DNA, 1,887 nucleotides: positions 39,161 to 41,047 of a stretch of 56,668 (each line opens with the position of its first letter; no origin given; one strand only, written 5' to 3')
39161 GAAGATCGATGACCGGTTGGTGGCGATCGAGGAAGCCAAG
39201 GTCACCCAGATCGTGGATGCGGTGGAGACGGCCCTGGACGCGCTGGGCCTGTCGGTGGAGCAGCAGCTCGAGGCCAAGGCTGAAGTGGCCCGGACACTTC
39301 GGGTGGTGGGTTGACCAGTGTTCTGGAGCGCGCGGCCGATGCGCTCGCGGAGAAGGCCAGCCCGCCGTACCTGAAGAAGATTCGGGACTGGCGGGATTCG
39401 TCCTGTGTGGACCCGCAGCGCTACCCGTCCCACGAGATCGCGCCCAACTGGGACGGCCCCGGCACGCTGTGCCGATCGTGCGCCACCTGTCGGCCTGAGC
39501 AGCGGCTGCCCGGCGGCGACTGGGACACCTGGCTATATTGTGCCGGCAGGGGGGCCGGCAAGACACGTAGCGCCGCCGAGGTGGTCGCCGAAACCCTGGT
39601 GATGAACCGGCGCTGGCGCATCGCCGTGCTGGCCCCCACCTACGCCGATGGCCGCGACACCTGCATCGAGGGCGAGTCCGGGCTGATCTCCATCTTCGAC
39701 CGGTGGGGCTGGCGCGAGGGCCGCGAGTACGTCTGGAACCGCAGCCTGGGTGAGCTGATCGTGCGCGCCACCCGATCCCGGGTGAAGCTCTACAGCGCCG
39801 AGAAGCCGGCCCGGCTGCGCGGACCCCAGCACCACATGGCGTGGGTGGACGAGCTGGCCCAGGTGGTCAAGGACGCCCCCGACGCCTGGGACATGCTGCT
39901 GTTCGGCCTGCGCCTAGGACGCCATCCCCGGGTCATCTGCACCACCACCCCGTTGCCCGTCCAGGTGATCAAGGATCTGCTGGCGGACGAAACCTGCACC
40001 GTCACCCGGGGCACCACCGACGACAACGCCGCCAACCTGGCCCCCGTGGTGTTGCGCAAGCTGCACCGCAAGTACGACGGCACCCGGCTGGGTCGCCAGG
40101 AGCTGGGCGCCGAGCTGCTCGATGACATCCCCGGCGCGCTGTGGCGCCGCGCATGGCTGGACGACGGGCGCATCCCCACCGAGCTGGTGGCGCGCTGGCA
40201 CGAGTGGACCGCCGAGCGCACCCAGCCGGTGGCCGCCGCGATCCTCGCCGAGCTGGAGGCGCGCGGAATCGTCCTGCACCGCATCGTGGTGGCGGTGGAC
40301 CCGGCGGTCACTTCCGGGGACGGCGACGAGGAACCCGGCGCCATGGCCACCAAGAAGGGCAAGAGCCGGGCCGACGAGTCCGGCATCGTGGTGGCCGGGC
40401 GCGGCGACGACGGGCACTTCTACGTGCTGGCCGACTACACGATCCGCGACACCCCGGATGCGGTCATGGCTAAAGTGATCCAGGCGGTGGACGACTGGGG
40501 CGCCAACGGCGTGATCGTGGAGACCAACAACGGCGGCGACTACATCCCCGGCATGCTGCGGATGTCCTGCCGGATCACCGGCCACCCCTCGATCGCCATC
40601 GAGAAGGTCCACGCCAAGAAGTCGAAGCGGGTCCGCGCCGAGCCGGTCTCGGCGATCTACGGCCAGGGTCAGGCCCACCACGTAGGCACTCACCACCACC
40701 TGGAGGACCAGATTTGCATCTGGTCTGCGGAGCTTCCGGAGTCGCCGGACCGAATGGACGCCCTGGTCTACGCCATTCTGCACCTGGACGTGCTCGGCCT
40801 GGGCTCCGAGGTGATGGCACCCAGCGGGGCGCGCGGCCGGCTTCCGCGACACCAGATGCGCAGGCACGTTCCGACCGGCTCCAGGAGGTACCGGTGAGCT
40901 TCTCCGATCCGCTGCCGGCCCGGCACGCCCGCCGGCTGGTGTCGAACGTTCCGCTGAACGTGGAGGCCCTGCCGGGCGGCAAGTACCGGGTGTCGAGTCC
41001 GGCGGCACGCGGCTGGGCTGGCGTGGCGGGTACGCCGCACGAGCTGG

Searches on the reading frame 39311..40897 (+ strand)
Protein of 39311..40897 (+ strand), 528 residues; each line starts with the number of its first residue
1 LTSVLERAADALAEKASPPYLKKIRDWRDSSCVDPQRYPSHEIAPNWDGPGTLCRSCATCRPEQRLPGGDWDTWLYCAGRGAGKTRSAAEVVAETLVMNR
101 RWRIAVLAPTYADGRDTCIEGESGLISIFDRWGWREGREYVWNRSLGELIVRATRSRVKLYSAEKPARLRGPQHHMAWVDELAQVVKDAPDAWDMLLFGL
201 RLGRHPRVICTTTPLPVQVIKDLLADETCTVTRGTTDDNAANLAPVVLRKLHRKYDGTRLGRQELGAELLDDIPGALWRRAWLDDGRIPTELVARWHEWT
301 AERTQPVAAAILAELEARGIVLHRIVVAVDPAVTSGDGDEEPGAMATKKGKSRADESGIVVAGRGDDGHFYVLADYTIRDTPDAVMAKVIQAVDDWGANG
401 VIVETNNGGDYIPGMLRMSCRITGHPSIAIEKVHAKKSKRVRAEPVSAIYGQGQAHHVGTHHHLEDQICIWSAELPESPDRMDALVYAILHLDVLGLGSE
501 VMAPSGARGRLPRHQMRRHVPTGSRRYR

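Call 119: search_solved_structures(query=window:39311-40897:+, max_evalue=0.001)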
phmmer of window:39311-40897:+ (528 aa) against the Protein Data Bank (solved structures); distinct sequences matched with E-value up to 0.001: 0.

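Call 120: search_dna_similar(query=window:39311-40897:+, collection=phages, mode=protein, max_rows=5)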
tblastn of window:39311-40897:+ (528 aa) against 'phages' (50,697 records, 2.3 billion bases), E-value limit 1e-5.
Records with a match: 229; places in all: 236; records where one place covers at least 80% of the query: 102.
Best place of each record, by identity: <60% 229.
By first word of the organism name: Vibrio 64; Microbacterium 50; Gordonia 34; Arthrobacter 18; Caulobacter 6; Escherichia 6; Streptomyces 5; Salinibacter 5; Pseudomonas 5; Bacteriophage 4; and 19 more.
By host as written in the record: - 63; Microbacterium foliorum NRRL B-24224 31; Gordonia terrae 3612 25; Microbacterium foliorum NRRL B-24224 SEA 12; Arthrobacter globiformis B-2979 8; Gordonia terrae CAG3 5; Microbacterium paraoxydans NRRL B-14843 5; Escherichia coli K-12 5; and 46 more.
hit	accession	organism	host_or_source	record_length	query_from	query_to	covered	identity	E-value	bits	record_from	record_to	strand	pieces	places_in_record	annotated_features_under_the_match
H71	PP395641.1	Microcystis phage Mae-JY09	Microcystis aeruginosa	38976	61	495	82%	41.6%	5e-78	273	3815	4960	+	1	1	terminase large subunit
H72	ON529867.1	Brevundimonas phage vB_BpoS-Strzyga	Brevundimonas pondensis LVF1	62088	60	499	83%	39.7%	2e-83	288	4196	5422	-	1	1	terminase large subunit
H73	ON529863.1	Brevundimonas phage vB_BpoS-Polewnik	Brevundimonas pondensis LVF1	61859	60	499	83%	39.5%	1e-82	286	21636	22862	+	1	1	terminase large subunit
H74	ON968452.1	Pseudanabaena phage Pan1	Pseudanabaena sp.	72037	60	496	83%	39.4%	9e-79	275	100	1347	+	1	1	terminase large subunit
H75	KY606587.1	Dinoroseobacter phage vB_DshS-R5C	Dinoroseobacter shibae DFL12T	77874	60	492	82%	38.9%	7e-74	261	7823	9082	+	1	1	large packaging protein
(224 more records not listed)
